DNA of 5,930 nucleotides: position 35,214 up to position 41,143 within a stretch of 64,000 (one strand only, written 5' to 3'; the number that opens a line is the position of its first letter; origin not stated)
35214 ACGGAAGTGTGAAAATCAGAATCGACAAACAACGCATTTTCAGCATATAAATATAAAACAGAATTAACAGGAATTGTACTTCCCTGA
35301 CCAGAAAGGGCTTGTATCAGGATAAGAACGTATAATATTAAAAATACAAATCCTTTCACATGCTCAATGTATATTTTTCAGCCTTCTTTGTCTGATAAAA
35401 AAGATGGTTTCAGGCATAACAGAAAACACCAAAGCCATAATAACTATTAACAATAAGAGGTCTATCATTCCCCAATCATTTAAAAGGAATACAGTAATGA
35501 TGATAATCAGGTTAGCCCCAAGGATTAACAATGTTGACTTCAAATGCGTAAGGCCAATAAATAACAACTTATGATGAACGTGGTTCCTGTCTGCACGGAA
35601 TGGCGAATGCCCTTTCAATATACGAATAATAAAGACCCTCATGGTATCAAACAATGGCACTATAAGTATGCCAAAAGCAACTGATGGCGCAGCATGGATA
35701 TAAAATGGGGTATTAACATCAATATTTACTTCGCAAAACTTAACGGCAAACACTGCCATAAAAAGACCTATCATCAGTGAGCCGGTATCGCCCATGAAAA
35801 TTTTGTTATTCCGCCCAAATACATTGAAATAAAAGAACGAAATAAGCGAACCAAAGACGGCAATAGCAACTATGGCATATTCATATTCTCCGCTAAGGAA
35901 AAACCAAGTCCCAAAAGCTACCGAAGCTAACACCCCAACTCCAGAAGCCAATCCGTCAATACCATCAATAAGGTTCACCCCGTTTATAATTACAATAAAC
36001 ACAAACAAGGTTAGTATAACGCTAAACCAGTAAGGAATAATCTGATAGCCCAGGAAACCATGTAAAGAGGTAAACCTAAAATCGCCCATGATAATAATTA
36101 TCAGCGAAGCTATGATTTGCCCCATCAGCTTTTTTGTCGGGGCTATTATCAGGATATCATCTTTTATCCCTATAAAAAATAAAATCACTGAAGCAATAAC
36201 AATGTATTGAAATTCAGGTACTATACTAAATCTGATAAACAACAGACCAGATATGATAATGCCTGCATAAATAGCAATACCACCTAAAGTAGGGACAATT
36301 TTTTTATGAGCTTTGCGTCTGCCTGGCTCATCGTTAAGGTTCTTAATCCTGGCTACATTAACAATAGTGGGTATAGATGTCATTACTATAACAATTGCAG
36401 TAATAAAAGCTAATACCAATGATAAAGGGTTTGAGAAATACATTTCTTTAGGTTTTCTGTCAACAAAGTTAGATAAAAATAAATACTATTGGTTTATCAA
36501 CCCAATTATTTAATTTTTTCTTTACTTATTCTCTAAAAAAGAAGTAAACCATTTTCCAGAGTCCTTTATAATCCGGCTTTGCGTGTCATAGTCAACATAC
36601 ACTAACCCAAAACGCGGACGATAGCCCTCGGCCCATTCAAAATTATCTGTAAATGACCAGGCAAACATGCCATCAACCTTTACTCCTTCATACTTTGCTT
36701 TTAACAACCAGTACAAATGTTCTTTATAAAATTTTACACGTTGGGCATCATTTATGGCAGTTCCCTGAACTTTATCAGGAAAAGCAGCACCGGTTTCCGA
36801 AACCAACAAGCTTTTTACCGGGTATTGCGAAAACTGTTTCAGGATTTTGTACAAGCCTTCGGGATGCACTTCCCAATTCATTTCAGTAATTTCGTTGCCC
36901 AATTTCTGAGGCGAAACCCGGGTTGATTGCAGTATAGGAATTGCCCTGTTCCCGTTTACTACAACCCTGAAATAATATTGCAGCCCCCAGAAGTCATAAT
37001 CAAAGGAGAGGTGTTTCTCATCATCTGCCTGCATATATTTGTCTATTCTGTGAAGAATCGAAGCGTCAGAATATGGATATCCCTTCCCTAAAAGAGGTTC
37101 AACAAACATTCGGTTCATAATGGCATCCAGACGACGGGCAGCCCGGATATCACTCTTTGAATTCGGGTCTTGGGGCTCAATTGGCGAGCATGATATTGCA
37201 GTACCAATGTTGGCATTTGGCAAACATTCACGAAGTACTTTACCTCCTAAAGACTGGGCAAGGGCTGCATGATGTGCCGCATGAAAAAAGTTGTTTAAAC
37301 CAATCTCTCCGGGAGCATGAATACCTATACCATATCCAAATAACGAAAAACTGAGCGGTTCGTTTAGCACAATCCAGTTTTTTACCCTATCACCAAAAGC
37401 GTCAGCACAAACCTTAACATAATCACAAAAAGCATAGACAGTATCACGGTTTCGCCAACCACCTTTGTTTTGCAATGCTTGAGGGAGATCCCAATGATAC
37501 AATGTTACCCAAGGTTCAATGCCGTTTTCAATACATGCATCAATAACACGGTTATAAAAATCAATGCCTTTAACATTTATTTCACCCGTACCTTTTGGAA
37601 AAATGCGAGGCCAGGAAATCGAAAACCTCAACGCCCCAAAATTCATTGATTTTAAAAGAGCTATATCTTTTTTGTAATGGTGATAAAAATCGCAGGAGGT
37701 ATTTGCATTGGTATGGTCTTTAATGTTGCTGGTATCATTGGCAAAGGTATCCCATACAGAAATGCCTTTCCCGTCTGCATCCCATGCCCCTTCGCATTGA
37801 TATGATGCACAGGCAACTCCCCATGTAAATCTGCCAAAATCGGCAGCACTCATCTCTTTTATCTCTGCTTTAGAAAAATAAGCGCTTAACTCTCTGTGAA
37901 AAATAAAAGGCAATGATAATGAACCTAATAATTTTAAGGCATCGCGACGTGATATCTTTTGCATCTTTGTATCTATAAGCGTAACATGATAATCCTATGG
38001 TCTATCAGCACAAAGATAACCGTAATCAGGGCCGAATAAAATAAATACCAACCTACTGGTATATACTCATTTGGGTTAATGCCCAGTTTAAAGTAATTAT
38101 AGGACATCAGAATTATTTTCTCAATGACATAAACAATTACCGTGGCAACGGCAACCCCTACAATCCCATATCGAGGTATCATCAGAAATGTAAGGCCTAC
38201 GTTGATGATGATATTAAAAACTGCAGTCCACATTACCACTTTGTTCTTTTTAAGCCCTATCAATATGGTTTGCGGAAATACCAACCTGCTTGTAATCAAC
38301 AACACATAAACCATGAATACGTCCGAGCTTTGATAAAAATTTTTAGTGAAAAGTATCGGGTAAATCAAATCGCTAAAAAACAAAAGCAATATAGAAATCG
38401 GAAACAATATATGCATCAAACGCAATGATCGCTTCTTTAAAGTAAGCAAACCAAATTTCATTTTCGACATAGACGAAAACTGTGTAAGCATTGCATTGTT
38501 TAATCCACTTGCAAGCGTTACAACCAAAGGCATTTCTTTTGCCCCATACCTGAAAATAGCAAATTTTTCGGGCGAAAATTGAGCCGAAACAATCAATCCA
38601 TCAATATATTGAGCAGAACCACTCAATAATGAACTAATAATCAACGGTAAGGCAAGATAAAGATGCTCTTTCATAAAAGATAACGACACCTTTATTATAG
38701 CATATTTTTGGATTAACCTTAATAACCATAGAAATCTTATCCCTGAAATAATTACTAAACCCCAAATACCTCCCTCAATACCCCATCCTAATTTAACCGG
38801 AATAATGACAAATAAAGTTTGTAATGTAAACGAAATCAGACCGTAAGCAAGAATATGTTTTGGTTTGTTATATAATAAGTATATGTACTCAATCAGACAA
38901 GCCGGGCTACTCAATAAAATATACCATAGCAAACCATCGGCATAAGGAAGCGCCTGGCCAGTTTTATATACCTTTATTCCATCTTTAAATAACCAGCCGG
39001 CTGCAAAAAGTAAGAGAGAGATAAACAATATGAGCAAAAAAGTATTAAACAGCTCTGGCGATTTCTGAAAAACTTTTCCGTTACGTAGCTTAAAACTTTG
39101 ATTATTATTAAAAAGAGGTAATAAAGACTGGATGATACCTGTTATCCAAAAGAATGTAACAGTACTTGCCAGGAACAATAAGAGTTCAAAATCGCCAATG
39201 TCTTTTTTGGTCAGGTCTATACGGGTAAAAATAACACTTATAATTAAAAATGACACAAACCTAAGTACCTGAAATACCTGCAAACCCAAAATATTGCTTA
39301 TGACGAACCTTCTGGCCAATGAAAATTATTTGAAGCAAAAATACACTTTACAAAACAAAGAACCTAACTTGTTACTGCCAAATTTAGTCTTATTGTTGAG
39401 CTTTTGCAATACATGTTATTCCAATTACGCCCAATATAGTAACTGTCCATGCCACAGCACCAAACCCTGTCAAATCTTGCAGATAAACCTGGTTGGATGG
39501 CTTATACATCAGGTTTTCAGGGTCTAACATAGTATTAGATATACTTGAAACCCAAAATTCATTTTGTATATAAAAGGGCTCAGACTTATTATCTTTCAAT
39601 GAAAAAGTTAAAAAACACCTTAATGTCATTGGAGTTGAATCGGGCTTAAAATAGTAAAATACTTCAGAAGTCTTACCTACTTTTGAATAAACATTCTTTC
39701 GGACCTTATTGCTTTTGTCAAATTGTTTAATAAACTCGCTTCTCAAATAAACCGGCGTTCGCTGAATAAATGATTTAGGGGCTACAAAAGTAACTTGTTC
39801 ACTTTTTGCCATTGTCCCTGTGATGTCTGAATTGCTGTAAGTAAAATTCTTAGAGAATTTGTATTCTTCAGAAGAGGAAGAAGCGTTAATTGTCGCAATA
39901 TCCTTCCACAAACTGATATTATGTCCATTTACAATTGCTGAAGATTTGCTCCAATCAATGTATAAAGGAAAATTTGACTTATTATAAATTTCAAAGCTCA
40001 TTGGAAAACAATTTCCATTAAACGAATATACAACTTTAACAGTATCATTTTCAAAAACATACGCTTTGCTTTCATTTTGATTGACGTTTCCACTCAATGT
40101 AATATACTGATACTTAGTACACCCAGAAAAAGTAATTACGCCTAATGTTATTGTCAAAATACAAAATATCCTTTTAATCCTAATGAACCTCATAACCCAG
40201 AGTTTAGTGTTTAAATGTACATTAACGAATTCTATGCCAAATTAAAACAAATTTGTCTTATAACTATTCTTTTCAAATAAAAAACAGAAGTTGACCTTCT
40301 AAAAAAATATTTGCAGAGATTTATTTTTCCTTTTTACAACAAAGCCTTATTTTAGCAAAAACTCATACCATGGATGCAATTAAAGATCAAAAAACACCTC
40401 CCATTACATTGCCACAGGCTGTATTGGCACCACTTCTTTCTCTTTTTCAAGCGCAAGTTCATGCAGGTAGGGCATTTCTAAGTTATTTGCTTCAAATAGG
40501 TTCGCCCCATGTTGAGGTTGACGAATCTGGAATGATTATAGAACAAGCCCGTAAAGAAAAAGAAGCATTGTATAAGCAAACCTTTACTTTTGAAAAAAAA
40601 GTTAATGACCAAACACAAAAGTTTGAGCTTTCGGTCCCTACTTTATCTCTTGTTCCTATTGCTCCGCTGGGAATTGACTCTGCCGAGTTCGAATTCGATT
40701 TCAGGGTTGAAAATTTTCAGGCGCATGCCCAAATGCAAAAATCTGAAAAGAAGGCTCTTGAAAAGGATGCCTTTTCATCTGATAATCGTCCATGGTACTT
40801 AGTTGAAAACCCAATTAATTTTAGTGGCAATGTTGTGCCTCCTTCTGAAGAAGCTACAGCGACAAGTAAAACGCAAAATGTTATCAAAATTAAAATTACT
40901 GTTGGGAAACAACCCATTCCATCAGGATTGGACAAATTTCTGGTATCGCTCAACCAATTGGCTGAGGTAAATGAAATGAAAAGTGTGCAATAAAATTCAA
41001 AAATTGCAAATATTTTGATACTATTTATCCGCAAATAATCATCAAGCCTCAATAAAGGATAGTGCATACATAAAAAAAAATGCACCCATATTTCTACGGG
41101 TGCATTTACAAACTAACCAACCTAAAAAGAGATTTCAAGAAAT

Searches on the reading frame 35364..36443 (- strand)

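Call 11: search_protein_families(library=pfam, proteins=[window:35364-36443:-], max_evalue=0.001)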
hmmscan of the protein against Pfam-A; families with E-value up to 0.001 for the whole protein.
window:35364-36443:- (359 aa): 1 family
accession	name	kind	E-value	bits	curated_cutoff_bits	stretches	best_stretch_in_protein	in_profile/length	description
PF00953.26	Glycos_transf_4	-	2e-36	125.9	27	1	80-235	3-158/160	Glycosyl transferase family 4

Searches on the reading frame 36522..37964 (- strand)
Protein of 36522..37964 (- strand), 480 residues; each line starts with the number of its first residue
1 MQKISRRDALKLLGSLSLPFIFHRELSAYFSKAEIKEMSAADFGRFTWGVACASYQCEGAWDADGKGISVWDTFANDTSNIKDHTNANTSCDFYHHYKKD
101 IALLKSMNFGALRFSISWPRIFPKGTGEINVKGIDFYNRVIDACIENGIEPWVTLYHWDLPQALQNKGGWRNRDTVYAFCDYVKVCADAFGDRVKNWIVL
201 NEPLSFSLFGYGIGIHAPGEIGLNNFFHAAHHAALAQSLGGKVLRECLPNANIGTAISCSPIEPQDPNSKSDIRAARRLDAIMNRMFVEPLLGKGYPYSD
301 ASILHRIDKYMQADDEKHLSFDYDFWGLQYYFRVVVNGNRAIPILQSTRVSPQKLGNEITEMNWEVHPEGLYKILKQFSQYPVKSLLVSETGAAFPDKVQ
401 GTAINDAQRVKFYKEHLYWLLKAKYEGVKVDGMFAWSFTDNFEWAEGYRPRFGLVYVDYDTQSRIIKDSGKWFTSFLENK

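Call 11: search_protein_families(library=pfam, proteins=[window:36522-37964:-], max_evalue=0.001)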
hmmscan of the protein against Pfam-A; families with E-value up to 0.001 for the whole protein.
window:36522-37964:- (480 aa): 1 family
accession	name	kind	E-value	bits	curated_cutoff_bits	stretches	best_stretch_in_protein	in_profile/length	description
PF00232.24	Glyco_hydro_1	-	2.5e-141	471.6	22.6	1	45-479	8-450/453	Glycosyl hydrolase family 1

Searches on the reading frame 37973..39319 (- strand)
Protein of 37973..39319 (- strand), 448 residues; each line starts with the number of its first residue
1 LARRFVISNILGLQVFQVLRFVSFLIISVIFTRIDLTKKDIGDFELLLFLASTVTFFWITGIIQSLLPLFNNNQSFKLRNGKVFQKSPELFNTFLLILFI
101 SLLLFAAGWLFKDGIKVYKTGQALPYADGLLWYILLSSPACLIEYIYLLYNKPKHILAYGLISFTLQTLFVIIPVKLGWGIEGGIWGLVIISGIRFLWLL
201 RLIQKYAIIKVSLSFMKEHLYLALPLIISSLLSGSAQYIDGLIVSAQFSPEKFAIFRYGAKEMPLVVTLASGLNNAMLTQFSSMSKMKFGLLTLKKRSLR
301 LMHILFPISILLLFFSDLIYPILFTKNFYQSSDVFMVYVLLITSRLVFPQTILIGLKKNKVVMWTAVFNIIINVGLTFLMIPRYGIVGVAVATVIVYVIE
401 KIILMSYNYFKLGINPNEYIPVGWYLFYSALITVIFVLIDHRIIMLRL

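Call 11: search_protein_families(library=pfam, proteins=[window:37973-39319:-], max_evalue=0.001)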
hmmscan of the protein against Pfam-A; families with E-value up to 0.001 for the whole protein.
window:37973-39319:- (448 aa): 3 families
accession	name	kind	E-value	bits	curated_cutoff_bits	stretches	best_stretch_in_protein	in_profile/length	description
PF13440.11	Polysacc_synt_3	-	1.3e-08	34.8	23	1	116-331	74-291/293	Polysaccharide biosynthesis protein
PF01943.22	Polysacc_synt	-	3.5e-05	23.8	28.2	1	249-444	31-232/274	Polysaccharide biosynthesis protein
PF03023.19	MurJ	-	0.00015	21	27.4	1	64-426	35-417/451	Lipid II flippase MurJ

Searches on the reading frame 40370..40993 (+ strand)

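Call 11: search_protein_families(library=pfam, proteins=[window:40370-40993:+], max_evalue=0.001)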
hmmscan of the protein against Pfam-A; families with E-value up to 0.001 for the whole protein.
window:40370-40993:+ (207 aa): 1 family
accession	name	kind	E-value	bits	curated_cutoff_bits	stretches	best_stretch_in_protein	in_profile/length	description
PF11655.13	DUF2589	-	1.1e-12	49.1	23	1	19-195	7-152/154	Protein of unknown function (DUF2589)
